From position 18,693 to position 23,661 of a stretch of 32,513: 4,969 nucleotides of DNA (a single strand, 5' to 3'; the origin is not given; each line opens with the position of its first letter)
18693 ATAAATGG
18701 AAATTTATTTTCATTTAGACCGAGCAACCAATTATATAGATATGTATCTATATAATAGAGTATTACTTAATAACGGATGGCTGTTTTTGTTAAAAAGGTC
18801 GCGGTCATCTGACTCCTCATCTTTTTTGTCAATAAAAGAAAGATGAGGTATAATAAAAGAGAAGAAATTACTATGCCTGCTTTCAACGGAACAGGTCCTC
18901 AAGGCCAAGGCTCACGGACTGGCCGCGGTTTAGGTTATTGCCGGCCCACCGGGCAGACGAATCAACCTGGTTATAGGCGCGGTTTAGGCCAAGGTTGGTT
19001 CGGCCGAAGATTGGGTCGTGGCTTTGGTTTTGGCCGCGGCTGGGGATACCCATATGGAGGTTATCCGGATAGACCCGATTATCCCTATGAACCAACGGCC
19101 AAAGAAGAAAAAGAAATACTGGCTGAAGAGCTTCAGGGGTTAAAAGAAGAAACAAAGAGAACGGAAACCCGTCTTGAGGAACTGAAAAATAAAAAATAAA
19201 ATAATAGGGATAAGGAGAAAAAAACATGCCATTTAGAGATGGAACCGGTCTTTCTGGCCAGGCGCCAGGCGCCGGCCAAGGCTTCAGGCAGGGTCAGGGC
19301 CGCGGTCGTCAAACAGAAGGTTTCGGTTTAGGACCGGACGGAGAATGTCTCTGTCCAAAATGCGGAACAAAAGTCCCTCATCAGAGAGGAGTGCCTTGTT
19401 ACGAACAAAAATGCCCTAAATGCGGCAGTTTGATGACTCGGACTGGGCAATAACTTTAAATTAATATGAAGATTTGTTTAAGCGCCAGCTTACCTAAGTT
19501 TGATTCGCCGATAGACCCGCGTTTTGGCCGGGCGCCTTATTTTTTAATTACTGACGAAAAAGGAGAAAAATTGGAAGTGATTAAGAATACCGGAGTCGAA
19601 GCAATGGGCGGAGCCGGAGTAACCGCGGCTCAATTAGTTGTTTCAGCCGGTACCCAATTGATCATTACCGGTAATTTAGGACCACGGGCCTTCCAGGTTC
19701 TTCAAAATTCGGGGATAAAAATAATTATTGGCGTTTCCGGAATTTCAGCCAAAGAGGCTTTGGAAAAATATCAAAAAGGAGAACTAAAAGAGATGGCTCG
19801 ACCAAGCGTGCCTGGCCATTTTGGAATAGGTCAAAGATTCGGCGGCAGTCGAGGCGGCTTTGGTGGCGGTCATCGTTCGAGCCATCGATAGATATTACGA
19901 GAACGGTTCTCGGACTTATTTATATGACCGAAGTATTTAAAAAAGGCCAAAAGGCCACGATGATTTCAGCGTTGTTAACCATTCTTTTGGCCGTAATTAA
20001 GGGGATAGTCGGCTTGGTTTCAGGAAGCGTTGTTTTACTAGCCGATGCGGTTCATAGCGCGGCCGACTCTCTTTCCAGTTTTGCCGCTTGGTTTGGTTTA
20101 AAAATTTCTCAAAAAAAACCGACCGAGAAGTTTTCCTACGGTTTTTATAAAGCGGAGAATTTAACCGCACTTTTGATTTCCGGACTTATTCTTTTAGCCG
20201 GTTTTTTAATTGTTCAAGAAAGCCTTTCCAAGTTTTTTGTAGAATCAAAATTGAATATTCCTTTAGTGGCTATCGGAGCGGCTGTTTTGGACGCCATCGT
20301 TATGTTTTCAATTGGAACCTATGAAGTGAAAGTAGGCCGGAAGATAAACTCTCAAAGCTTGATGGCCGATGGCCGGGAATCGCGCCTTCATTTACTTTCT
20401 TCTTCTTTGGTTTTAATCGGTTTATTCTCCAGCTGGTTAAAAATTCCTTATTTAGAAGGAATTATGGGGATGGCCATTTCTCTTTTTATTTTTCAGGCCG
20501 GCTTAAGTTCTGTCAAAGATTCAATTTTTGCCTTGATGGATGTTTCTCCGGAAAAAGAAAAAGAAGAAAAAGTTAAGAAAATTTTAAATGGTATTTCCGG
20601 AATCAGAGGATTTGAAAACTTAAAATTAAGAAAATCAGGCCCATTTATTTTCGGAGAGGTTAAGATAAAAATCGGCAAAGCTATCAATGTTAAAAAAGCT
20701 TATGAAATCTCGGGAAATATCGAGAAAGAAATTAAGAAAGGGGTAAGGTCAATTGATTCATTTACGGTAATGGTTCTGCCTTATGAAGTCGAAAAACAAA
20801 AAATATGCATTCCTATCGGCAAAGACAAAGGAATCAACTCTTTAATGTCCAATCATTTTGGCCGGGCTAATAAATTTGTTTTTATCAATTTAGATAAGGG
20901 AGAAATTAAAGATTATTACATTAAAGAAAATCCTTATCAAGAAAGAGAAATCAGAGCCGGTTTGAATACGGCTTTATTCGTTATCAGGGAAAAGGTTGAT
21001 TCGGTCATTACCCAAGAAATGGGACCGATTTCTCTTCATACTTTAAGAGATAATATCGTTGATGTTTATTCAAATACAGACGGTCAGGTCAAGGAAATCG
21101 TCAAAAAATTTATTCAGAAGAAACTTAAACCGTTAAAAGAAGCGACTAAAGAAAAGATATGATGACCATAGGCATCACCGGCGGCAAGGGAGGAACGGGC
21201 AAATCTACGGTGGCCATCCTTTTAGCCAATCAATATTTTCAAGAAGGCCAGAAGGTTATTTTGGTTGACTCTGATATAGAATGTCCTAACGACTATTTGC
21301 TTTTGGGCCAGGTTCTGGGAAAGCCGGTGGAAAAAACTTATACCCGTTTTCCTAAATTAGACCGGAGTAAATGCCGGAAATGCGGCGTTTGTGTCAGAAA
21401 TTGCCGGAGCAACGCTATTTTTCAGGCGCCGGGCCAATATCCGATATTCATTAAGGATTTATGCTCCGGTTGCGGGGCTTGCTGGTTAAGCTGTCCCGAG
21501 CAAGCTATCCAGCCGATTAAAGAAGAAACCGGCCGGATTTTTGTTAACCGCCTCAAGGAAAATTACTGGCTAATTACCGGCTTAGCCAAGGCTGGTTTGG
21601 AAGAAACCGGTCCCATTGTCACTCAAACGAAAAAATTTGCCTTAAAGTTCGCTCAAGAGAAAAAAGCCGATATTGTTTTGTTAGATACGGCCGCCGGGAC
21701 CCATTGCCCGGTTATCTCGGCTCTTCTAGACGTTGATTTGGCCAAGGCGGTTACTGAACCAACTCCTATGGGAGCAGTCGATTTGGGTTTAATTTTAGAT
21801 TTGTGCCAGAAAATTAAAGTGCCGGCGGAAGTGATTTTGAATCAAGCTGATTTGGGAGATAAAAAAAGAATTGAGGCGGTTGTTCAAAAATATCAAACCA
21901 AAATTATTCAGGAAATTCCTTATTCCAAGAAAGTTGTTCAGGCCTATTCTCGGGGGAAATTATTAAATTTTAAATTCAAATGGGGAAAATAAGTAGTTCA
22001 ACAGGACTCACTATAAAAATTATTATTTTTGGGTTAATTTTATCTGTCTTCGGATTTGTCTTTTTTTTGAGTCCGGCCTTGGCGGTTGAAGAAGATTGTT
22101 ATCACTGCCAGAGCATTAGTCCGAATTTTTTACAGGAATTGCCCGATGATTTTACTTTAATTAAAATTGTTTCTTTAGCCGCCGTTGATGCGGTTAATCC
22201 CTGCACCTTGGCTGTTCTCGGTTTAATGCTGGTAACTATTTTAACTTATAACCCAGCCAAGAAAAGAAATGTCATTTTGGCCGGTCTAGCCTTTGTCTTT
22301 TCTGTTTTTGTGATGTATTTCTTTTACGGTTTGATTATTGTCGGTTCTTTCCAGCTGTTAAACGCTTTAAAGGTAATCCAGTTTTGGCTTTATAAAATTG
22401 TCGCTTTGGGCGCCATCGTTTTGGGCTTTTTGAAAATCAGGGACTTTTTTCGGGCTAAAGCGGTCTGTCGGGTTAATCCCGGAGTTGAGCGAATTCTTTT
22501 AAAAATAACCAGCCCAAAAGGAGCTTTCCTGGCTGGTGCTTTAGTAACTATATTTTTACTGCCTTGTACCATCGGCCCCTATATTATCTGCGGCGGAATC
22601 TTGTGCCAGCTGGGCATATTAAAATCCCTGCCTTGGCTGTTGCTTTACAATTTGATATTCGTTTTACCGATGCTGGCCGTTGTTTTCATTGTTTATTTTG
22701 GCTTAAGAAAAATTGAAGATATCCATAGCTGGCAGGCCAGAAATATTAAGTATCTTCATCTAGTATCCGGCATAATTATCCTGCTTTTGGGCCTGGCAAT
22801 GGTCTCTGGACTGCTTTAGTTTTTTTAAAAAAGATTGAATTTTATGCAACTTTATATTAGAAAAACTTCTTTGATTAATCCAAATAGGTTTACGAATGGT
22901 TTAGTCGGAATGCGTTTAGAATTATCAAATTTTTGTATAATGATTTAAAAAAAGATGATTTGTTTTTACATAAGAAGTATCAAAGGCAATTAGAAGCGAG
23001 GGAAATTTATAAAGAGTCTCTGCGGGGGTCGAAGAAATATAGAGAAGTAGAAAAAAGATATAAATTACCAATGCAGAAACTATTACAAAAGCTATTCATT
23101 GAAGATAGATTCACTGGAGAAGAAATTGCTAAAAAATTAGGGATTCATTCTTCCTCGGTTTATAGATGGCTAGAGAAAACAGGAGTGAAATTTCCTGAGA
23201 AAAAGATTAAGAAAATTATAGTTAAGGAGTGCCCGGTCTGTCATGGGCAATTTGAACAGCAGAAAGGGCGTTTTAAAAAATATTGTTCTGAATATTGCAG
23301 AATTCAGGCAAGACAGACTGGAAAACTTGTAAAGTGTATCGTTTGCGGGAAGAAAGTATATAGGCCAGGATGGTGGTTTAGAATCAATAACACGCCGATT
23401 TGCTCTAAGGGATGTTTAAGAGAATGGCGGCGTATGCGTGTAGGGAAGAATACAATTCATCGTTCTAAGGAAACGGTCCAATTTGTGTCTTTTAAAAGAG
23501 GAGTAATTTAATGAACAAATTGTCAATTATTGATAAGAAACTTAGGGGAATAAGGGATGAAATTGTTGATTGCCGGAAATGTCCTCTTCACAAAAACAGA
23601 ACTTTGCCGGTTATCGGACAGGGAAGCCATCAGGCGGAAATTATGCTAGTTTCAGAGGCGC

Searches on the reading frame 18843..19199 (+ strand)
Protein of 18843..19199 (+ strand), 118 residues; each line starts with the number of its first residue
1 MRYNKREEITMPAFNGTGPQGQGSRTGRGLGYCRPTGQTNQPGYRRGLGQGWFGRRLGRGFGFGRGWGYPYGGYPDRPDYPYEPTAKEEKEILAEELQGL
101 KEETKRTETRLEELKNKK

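Call 61: search_protein_families(library=pfam, proteins=[window:18843-19199:+], max_evalue=0.001)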
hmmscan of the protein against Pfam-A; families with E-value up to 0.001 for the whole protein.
window:18843-19199:+ (118 aa): 1 family
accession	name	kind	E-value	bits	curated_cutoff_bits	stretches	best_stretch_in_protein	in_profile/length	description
PF17253.7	DUF5320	-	3.7e-22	79.8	27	1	11-114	1-99/99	Family of unknown function (DUF5320)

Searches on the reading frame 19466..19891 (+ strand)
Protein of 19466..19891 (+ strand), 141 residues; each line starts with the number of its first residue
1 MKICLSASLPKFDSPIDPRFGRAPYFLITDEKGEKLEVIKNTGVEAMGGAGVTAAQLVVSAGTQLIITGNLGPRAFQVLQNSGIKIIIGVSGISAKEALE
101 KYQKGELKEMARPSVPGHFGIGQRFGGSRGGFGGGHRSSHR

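Call 61: search_protein_families(library=pfam, proteins=[window:19466-19891:+], max_evalue=0.001)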
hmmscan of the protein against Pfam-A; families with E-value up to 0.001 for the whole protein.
window:19466-19891:+ (141 aa): 1 family
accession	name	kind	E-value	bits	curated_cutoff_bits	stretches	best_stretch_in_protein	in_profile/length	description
PF02579.22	Nitro_FeMo-Co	-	6e-21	75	26.3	1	13-104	2-94/94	Dinitrogenase iron-molybdenum cofactor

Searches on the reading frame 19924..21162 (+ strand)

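Call 61: search_protein_families(library=pfam, proteins=[window:19924-21162:+], max_evalue=0.001)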
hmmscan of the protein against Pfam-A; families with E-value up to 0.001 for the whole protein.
window:19924-21162:+ (412 aa): 3 families
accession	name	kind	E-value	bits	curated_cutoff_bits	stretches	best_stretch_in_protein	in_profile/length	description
PF01545.26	Cation_efflux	-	2.3e-43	148.7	26.6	1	13-205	2-198/198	Cation efflux family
PF02579.22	Nitro_FeMo-Co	-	4.9e-13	49.6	26.3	1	306-398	3-94/94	Dinitrogenase iron-molybdenum cofactor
PF16916.11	ZT_dimer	-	7e-12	45.6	26.7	1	209-283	1-74/78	Dimerisation domain of Zinc Transporter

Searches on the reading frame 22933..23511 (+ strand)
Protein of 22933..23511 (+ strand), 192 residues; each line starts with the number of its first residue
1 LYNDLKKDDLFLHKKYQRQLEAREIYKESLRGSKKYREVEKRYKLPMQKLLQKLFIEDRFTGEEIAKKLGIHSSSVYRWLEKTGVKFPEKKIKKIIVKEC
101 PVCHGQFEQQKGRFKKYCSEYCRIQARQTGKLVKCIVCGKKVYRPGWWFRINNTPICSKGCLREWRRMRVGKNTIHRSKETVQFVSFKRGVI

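Call 61: search_protein_families(library=pfam, proteins=[window:22933-23511:+], max_evalue=0.001)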
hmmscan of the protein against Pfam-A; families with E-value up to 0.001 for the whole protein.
window:22933-23511:+ (192 aa): 2 families
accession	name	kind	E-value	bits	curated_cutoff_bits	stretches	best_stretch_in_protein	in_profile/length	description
PF13384.12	HTH_23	-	6.2e-06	26.3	24.6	1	55-81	13-39/50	Homeodomain-like domain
PF13518.12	HTH_28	-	0.00084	19.8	25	0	56-81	10-34/52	Helix-turn-helix domain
